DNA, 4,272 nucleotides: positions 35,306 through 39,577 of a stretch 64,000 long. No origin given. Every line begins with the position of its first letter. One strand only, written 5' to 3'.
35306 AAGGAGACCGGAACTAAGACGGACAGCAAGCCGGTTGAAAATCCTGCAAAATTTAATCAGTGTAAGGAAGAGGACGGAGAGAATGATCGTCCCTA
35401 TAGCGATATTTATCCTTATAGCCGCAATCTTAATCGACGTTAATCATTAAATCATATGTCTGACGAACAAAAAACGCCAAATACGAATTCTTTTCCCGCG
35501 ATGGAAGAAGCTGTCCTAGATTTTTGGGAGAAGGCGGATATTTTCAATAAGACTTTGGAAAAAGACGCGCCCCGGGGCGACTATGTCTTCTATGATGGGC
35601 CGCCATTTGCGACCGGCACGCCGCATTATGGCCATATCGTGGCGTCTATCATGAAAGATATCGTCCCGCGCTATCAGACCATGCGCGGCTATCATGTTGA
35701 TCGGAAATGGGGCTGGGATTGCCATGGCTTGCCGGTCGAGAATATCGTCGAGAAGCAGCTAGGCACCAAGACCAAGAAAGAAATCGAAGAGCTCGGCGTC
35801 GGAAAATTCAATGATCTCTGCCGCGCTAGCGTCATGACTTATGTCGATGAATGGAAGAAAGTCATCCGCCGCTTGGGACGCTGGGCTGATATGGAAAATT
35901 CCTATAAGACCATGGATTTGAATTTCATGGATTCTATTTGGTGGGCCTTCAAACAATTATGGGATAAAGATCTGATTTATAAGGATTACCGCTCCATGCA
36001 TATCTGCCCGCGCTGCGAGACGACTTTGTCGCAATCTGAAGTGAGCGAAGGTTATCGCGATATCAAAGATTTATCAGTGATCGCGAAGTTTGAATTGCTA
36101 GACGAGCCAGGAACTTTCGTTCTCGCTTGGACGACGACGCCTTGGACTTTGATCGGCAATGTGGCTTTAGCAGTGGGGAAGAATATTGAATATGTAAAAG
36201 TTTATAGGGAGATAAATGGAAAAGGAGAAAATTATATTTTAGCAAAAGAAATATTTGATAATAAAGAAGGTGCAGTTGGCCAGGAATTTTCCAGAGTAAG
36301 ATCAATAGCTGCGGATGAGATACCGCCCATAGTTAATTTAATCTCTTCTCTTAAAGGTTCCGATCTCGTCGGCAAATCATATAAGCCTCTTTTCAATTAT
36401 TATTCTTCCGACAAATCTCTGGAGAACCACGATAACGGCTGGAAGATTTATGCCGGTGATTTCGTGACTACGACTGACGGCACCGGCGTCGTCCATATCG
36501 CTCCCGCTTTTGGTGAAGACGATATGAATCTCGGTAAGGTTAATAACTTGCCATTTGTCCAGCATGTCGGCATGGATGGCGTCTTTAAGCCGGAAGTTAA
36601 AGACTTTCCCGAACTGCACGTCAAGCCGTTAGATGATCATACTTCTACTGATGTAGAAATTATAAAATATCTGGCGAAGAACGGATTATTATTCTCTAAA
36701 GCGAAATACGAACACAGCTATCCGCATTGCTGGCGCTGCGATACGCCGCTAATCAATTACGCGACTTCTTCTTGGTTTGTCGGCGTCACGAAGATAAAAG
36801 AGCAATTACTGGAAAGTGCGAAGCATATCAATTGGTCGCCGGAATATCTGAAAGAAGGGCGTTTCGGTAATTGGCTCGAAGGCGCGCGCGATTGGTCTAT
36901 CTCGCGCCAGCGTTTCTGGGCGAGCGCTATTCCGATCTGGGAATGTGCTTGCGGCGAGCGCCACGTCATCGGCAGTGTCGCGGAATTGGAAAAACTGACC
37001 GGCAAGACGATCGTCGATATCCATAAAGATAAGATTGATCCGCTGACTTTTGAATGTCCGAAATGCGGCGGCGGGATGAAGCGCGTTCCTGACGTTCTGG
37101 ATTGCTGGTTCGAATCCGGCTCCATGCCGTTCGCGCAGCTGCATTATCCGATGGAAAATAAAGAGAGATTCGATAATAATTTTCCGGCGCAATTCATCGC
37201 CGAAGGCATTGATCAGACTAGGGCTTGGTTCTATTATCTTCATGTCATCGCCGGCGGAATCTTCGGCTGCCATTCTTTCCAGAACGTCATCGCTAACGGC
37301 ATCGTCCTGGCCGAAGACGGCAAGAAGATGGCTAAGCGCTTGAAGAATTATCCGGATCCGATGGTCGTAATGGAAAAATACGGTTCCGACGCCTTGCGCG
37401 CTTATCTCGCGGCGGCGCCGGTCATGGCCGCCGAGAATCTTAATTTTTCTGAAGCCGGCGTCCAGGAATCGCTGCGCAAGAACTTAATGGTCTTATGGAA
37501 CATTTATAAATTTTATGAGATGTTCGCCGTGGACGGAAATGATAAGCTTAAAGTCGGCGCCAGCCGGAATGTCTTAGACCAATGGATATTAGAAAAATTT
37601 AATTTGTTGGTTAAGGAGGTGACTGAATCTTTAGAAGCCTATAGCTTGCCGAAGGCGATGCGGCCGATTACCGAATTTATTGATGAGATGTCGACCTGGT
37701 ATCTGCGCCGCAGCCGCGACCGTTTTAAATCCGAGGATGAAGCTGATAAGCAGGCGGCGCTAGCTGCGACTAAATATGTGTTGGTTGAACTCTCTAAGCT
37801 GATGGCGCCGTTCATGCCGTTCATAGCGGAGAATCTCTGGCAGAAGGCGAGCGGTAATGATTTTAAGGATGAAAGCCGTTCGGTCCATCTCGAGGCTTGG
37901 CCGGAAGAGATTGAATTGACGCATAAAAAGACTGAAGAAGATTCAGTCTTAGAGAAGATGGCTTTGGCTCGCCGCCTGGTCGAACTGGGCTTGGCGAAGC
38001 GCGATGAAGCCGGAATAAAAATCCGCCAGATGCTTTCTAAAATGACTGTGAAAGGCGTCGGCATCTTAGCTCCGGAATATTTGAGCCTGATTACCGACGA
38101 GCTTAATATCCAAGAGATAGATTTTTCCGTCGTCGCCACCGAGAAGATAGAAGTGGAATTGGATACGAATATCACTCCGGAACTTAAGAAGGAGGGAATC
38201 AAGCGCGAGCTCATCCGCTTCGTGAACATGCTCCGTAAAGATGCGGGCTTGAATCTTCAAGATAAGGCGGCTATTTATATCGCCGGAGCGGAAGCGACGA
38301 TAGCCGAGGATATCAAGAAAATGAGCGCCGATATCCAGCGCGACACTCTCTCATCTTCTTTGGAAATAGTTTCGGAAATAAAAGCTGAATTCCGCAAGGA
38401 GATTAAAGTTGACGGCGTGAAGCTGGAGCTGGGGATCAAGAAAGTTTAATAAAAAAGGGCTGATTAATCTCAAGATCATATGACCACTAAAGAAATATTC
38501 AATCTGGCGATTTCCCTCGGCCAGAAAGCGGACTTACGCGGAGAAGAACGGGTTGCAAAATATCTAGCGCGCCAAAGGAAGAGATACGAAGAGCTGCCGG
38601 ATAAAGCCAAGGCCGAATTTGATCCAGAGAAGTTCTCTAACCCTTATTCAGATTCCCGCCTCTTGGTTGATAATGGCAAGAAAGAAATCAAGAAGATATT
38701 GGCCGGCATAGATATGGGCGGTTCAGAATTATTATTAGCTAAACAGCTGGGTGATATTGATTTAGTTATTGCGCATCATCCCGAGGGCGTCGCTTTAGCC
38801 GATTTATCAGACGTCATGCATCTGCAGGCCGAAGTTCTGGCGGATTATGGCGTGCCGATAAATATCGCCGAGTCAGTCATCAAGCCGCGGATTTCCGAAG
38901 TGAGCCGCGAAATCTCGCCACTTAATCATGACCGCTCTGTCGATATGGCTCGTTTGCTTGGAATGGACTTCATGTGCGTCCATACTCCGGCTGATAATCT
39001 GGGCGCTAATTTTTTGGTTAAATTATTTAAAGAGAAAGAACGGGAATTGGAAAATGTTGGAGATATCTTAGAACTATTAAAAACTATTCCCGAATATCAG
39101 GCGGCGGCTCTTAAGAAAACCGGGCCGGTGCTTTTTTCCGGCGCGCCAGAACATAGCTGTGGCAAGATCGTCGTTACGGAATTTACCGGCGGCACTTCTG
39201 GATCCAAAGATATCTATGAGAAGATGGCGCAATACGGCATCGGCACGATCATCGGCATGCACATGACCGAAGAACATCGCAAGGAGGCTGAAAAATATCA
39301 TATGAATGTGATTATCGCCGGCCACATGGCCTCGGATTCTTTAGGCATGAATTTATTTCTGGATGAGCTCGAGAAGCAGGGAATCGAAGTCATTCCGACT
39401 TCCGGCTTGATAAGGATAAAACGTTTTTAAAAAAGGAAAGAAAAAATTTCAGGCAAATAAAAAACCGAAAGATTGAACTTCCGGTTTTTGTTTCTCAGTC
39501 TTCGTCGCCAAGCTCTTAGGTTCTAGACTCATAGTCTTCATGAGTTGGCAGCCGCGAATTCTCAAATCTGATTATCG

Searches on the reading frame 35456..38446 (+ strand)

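Call 54: search_protein_families(library=pfam, proteins=[window:35456-38446:+], max_evalue=0.01)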
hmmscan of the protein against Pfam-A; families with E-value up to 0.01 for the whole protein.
window:35456-38446:+ (997 aa): 5 families
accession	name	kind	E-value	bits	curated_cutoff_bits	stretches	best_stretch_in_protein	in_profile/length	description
PF00133.28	tRNA-synt_1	-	4.5e-136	454.3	22.7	1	20-662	2-413/414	tRNA synthetases class I (I, L, M and V)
PF08264.19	Anticodon_1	-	1.9e-32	112.6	25.1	1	708-861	1-145/148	Anticodon-binding domain of tRNA ligase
PF19302.4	DUF5915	-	5.9e-19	68.8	27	1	889-997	91-195/195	Domain of unknown function (DUF5915)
PF09334.17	tRNA-synt_1g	-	1e-14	54.5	20.1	2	50-196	8-135/391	tRNA synthetases class I (M)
PF01406.26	tRNA-synt_1e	-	0.0075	16.1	27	0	611-672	241-299/301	tRNA synthetases class I (C) catalytic domain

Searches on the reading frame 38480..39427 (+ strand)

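Call 54: search_protein_families(library=pfam, proteins=[window:38480-39427:+], max_evalue=0.01)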
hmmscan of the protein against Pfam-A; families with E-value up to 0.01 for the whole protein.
window:38480-39427:+ (316 aa): 1 family
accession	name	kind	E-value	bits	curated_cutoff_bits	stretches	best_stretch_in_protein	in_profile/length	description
PF01784.24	DUF34_NIF3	-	6.8e-09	36.2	23.4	2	208-304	152-247/256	Duf34/NIF3 (NGG1p interacting factor 3)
